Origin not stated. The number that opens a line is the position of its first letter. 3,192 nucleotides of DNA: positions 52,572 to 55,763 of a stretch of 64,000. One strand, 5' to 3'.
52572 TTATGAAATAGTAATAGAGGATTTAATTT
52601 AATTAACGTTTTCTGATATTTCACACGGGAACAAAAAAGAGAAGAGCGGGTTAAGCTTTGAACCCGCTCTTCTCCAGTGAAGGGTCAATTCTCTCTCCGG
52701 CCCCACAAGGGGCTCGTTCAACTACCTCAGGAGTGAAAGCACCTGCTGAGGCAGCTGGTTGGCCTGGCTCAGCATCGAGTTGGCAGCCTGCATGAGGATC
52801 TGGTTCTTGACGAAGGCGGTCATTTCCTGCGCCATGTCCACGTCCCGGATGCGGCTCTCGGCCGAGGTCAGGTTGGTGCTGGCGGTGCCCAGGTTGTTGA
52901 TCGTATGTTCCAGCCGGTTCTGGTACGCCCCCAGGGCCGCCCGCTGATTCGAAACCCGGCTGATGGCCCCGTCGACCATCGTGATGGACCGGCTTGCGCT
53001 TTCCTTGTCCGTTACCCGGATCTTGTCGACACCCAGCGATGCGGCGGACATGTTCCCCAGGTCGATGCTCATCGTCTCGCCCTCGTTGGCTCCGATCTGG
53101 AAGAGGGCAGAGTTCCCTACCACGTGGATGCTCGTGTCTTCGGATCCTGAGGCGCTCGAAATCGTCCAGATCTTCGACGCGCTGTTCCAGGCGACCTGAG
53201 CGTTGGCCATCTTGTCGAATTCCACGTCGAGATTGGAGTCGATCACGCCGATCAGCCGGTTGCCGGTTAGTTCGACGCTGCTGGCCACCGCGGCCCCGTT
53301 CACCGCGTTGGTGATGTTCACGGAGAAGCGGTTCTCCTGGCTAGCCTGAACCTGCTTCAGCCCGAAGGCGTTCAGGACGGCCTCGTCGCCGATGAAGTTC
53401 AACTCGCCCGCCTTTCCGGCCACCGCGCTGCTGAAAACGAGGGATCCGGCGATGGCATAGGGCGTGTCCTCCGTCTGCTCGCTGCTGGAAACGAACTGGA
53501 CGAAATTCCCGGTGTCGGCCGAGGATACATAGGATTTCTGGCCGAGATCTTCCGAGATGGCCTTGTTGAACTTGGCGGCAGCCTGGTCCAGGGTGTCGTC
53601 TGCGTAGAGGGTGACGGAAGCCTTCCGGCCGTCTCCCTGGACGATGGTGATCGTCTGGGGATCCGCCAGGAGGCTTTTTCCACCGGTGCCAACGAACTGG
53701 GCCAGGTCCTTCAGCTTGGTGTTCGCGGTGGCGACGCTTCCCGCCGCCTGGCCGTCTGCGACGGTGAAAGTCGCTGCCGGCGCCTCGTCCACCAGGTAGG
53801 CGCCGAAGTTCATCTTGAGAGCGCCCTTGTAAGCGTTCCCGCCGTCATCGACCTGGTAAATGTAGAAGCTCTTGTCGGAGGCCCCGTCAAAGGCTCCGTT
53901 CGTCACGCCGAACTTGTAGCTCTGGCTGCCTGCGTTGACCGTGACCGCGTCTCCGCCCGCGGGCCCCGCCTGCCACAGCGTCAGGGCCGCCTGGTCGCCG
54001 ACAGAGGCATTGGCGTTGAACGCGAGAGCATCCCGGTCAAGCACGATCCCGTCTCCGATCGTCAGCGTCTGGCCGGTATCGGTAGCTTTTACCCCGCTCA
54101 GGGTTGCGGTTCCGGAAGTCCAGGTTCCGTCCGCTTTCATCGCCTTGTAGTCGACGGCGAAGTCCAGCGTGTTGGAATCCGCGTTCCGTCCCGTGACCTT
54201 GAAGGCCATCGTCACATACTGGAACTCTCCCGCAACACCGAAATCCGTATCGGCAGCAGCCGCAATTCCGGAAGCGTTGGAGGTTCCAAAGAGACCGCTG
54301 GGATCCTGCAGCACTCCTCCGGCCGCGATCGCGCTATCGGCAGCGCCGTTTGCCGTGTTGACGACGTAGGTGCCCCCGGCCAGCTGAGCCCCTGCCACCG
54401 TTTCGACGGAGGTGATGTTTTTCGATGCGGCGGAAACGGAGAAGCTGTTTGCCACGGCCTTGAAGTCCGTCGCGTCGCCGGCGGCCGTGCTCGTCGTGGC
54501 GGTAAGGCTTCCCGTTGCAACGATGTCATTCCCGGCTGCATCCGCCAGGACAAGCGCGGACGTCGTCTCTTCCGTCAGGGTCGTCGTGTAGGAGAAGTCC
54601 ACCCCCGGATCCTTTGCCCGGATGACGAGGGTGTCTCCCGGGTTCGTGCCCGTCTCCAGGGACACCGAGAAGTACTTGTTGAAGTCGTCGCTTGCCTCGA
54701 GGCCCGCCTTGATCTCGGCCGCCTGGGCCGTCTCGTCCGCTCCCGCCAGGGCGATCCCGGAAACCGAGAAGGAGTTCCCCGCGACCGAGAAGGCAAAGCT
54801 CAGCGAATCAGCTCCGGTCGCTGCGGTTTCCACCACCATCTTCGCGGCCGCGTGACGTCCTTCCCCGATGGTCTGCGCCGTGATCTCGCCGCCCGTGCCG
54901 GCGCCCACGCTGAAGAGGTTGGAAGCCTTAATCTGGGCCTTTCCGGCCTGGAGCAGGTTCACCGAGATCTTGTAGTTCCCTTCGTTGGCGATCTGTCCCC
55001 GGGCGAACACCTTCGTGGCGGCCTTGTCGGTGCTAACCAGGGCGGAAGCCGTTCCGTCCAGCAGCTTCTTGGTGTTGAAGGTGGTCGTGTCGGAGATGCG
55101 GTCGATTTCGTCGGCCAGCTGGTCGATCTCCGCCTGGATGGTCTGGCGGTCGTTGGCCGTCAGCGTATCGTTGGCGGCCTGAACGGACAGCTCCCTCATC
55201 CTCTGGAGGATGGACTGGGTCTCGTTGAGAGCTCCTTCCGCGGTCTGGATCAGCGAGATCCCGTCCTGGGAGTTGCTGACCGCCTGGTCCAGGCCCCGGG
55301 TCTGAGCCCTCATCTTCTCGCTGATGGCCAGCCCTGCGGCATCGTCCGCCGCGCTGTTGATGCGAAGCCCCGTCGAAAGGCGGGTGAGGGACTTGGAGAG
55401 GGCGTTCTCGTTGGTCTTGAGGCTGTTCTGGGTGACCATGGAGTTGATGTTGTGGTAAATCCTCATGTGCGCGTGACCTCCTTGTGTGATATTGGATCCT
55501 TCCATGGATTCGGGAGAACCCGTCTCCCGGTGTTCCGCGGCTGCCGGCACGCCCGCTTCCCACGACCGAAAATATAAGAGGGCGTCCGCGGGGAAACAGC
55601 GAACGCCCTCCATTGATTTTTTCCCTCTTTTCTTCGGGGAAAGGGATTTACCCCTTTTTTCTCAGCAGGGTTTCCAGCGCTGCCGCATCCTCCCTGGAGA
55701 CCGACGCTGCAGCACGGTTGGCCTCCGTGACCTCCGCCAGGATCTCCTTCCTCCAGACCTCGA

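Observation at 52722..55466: Giant 914 aa flagellin with a central region of about 650 aa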

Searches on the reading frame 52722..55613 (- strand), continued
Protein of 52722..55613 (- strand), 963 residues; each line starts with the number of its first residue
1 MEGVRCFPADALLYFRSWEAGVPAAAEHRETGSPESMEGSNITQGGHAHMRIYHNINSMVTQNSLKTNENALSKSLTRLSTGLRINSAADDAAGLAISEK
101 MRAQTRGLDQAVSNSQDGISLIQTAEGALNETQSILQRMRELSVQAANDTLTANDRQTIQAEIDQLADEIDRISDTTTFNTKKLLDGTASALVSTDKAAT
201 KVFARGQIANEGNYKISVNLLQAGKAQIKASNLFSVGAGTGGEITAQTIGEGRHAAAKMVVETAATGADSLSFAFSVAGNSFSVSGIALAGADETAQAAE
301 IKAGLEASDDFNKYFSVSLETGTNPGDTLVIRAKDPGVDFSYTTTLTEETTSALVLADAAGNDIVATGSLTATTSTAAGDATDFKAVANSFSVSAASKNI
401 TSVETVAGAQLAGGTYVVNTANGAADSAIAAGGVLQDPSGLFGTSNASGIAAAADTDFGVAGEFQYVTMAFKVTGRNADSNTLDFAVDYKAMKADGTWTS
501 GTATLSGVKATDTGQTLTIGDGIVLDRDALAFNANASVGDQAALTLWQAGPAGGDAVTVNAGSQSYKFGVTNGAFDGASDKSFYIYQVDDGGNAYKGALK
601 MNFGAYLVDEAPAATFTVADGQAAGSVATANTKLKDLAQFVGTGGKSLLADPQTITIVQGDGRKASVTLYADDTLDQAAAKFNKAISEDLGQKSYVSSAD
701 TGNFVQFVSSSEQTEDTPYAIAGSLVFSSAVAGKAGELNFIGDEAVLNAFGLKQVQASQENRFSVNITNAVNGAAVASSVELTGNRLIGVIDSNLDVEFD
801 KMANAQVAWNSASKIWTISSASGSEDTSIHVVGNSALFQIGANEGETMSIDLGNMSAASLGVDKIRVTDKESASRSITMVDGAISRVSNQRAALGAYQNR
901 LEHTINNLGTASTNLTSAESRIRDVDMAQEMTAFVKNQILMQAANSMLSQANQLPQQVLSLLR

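Call 31: fold_search(model_id=the predicted structure, library=pdb)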
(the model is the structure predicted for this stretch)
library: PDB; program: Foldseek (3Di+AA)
matches with E <= 10: 555; with E <= 0.001: 74
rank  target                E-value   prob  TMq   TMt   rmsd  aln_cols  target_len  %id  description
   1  9au6_A                1.7e-47  1.00  0.42  0.47  21.7       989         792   29  Cryo-EM of Geovibrio thiophilus flagellum (released 2024-11-13)
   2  9n59_A                5.4e-11  1.00  0.19  0.29  29.9       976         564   17  CryoEM structure of the Azotobacter vinelandii flagellar filament (released 2025-07-16)
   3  9ygu_A7               3.6e-10  1.00  0.11  0.19  34.6       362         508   22  Flagella filament structure in H. pylori composed of flagellin FlaA (released 2026-02-25)
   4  7sn4_W                7.4e-10  1.00  0.19  0.29  41.7       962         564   18  Cryo-EM structure of the enterohemorrhagic E. coli O157:H7 flagellar filament (released 2022-03-16)
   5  8sug_A                9.2e-10  1.00  0.20  0.36  38.7       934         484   18  Cryo-EM structure of the wild type P. aeruginosa flagellar filament (released 2023-06-14)
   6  9n8h_A                9.7e-10  1.00  0.11  0.25  43.5       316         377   29  In situ sheathed flagellar filament of Vibrio cholerae resolved with helical reconstruction. (released 2025-09-24)
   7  9atl_A                9.7e-10  1.00  0.10  0.23  39.9       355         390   27  Cryo-EM of Stenotrophomonas maltophilia flagellum (released 2024-11-13)
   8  9n8a_A1               1.1e-09  1.00  0.11  0.25  46.6       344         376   28  In situ structure of the sheathed FlaD flagellar filament in Vibrio cholerae (released 2025-09-24)
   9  9yh1_A1               2.0e-09  1.00  0.20  0.34  31.0       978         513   14  Structure of flagellin FlaB filament in H. pylori (released 2026-02-25)
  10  7sn4_A                3.1e-09  1.00  0.19  0.29  31.5       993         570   18  Cryo-EM structure of the enterohemorrhagic E. coli O157:H7 flagellar filament (released 2022-03-16)
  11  9p7r_A1               3.8e-09  1.00  0.11  0.25  47.3       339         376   26  In situ structure of the sheathed FlaB flagellar filament in Vibrio cholerae (released 2025-09-24)
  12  9n8g_C                8.8e-09  1.00  0.11  0.25  44.2       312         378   30  In situ sheathed FlaA flagellar filament of Vibrio cholerae (released 2025-09-24)
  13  6x80_A                1.4e-08  1.00  0.20  0.30  33.2       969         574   15  Structure of the Campylobacter jejuni G508A Flagellar Filament (released 2020-07-08)
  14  9n8m_M1               2.4e-08  1.00  0.11  0.25  42.2       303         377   30  In situ sheathed flagellar FlaC filament in Vibrio cholerae. (released 2025-09-24)
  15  9n8g_A                3.1e-08  1.00  0.11  0.25  44.7       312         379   30  In situ sheathed FlaA flagellar filament of Vibrio cholerae (released 2025-09-24)
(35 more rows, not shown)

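Call 40: find_encoding_contigs(protein=window:52722-55466:-, flank=3000, max_places=4)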
Protein window:52722-55466:- (914 aa): no gene with exactly this product is on record in the collection.

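Call 58: find_encoding_contigs(protein=window:52722-55613:-, flank=2000, max_places=3)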
Protein window:52722-55613:- (963 aa): no gene with exactly this product is on record in the collection.

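Call 64: search_protein_families(library=pfam, alignment_id=A1, max_evalue=1)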
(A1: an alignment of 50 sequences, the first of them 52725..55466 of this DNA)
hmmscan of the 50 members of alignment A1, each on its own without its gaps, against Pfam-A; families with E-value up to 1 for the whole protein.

A. member 1, window:52725-55466:- (914 aa): 5 families
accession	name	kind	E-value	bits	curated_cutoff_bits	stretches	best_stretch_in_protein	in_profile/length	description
PF00669.25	Flagellin_N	-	2.5e-49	167.4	26.6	1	3-139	1-137/139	Bacterial flagellin N-terminal helical region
PF00700.27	Flagellin_C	-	3.7e-30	104.5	23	1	828-913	1-86/86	Bacterial flagellin C-terminal helical region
PF16229.10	DUF4888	-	0.041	14.3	25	0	715-765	40-91/141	Domain of unknown function (DUF4888)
PF02609.21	Exonuc_VII_S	-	0.21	12.1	24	0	48-84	11-47/52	Exonuclease VII small subunit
PF15456.11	Uds1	-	0.4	11.3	28.8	1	44-144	42-121/123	Up-regulated During Septation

B. families by the number of members that match (of 50 scanned): 53 families (the first 25 are shown)
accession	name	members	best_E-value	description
PF00669.25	Flagellin_N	50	7e-50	Bacterial flagellin N-terminal helical region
PF00700.27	Flagellin_C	50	1.1e-32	Bacterial flagellin C-terminal helical region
PF02609.21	Exonuc_VII_S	21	0.03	Exonuclease VII small subunit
PF24611.2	Spectrin_Anc-1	15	0.027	Nuclear anchorage protein 1, spectrin-like repeat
PF15456.11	Uds1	9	0.14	Up-regulated During Septation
PF09748.14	Med10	8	0.42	Transcription factor subunit Med10 of Mediator complex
PF07196.18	Flagellin_IN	6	4e-05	Flagellin hook IN motif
PF16752.10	TBCC_N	5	0.18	Tubulin-specific chaperone C N-terminal domain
PF23742.1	VBS_C3G9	4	0.095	C3G9 VBS-like domain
PF17871.7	AAA_lid_9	4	0.2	AAA lid domain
PF15384.11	PAXX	3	0.0017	PAXX, PAralog of XRCC4 and XLF, also called C9orf142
PF07012.17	Curlin_rpt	3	0.0033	Curlin associated repeat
PF07495.19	Y_Y_Y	3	0.011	Y_Y_Y domain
PF22266.2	DUF6953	3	0.043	Family of unknown function (DUF6953)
PF24650.2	TT1_Tal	3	0.18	Tal, N-terminal tail tube TT1 domain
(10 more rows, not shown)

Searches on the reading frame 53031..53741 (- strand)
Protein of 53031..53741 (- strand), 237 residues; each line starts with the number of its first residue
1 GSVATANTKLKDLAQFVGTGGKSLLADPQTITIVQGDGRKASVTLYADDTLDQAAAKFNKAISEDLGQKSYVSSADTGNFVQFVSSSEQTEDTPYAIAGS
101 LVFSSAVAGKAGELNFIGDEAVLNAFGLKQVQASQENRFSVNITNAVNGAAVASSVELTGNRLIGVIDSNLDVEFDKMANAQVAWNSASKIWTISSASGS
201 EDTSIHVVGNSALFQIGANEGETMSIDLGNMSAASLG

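Call 80: find_homologous_proteins(query=A3, max_evalue=0.00001)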
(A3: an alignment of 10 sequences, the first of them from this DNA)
Query A3 (10 sequences) (237 aa, profile of the alignment): 100 proteins with E <= 0.00001 among 8000 candidates.
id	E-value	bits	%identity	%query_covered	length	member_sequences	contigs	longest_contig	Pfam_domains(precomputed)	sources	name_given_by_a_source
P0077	1.6e-98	347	68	100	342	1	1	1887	PF00700.28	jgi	jgi:flagellin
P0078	8.1e-96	338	43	100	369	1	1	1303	PF00700.28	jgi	jgi:flagellin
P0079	7.2e-90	319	45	100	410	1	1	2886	PF00700.28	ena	-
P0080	2.0e-88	314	43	100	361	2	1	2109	PF00700.28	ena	-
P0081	3.6e-87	310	46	97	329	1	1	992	PF00700.28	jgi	-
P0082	6.1e-86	306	44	100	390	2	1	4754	PF00700.28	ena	-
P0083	1.1e-85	305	41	100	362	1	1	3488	PF00700.28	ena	-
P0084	1.0e-84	302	43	100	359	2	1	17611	PF00700.28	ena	-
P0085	5.7e-84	299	46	96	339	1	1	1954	PF00700.28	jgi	jgi:flagellin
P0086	9.3e-84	299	40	100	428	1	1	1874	PF00700.28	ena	-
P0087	7.9e-83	296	48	100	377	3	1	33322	PF00700.28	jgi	-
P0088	1.6e-81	291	44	97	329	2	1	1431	PF00700.28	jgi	-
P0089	3.3e-80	287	41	97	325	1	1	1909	PF00700.28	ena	-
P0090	2.6e-78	281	39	100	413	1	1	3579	PF00700.28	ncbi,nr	ncbi:MAG: hypothetical protein IJ667_07210 [Synergistaceae bacterium]|nr:hypothetical protein [Syner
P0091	4.8e-75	270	41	97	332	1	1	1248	PF00700.28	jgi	jgi:flagellin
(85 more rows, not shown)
